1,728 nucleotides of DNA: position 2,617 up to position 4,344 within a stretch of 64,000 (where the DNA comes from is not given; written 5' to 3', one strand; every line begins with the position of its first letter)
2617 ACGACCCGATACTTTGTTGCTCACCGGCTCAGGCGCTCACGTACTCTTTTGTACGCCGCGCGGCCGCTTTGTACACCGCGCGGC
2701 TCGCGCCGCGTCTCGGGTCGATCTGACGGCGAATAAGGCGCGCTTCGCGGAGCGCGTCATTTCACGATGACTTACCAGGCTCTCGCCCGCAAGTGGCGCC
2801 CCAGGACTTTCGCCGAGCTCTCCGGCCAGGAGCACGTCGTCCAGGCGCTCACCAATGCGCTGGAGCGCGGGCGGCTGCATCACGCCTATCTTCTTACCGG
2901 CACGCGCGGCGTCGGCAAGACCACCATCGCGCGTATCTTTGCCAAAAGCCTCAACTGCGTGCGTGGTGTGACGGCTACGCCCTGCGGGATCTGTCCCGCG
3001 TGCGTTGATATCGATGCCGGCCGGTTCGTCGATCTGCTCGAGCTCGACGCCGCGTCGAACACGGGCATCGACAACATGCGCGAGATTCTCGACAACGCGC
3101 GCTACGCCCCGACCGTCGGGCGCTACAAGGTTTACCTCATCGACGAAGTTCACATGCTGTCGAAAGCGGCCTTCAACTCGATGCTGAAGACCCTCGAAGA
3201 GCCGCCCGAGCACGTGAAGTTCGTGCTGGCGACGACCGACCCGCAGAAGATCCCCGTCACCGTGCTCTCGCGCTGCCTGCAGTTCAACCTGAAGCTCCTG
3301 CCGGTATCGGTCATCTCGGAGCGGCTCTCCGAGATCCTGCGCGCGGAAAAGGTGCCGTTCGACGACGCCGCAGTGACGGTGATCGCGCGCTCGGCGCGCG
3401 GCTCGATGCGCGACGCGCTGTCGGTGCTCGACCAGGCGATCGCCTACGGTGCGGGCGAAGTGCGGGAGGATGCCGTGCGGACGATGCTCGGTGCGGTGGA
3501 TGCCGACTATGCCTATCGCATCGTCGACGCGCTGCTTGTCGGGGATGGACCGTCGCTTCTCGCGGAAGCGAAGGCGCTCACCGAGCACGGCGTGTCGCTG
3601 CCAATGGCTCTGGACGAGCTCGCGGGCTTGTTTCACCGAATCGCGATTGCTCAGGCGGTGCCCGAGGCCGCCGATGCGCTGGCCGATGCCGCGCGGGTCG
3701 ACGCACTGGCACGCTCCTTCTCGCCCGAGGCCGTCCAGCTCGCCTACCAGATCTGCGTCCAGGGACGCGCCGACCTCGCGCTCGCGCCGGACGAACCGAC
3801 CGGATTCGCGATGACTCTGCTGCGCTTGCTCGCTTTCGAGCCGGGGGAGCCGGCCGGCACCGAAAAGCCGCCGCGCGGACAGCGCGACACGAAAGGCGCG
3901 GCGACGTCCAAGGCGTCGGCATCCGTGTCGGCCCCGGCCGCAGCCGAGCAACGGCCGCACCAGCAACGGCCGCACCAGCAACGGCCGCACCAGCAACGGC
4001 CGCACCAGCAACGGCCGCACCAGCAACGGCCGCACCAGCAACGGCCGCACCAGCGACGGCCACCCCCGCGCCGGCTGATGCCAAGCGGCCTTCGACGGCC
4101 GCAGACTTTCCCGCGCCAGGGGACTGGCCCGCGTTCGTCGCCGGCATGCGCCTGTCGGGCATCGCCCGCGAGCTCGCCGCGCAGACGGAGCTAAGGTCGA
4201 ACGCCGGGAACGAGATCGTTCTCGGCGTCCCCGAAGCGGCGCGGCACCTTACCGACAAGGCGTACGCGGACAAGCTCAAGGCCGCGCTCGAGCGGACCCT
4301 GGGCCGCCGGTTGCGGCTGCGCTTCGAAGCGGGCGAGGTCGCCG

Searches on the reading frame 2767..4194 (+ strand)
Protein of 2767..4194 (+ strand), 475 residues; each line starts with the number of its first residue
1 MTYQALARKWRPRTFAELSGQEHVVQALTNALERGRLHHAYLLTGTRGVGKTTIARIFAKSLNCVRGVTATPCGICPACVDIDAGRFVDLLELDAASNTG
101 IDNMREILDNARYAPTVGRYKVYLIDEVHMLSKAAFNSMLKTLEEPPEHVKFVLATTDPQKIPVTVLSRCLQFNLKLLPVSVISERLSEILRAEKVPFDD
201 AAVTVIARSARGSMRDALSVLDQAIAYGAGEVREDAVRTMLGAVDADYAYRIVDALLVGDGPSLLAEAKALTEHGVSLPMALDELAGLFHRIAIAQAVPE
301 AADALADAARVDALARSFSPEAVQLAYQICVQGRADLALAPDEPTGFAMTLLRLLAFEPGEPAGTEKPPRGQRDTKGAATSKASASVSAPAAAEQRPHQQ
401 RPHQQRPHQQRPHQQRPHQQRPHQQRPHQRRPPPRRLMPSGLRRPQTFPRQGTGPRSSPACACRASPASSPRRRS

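Call 67: search_protein_families(library=pfam, proteins=[window:2767-4194:+], max_evalue=0.00001)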
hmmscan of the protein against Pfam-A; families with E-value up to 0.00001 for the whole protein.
window:2767-4194:+ (475 aa): 7 families
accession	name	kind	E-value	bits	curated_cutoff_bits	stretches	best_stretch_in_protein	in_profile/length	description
PF13177.12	DNA_pol3_delta2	-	8.2e-41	140.1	27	1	20-176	1-158/161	DNA polymerase III, delta subunit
PF12169.13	DNA_pol3_gamma3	-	3.9e-22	79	24.4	1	232-356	1-129/143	DNA polymerase III subunits gamma and tau domain III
PF22608.2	DNAX_ATPase_lid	-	6.9e-21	74.2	27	1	183-230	2-49/49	DNA polymerase III clamp loader subunit, ATPase lid domain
PF00004.35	AAA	-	1.4e-11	45.4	21.2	1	41-170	1-123/131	ATPase family associated with various cellular activities (AAA)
PF05496.18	RuvB_N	-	8.8e-08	32.5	27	1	11-72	2-67/159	Holliday junction DNA helicase RuvB P-loop domain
PF13191.12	AAA_16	-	5.6e-07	30.6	32.6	1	18-91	2-83/167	AAA ATPase domain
PF13401.12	AAA_22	-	2.7e-06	28.1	27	1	41-156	8-122/130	AAA domain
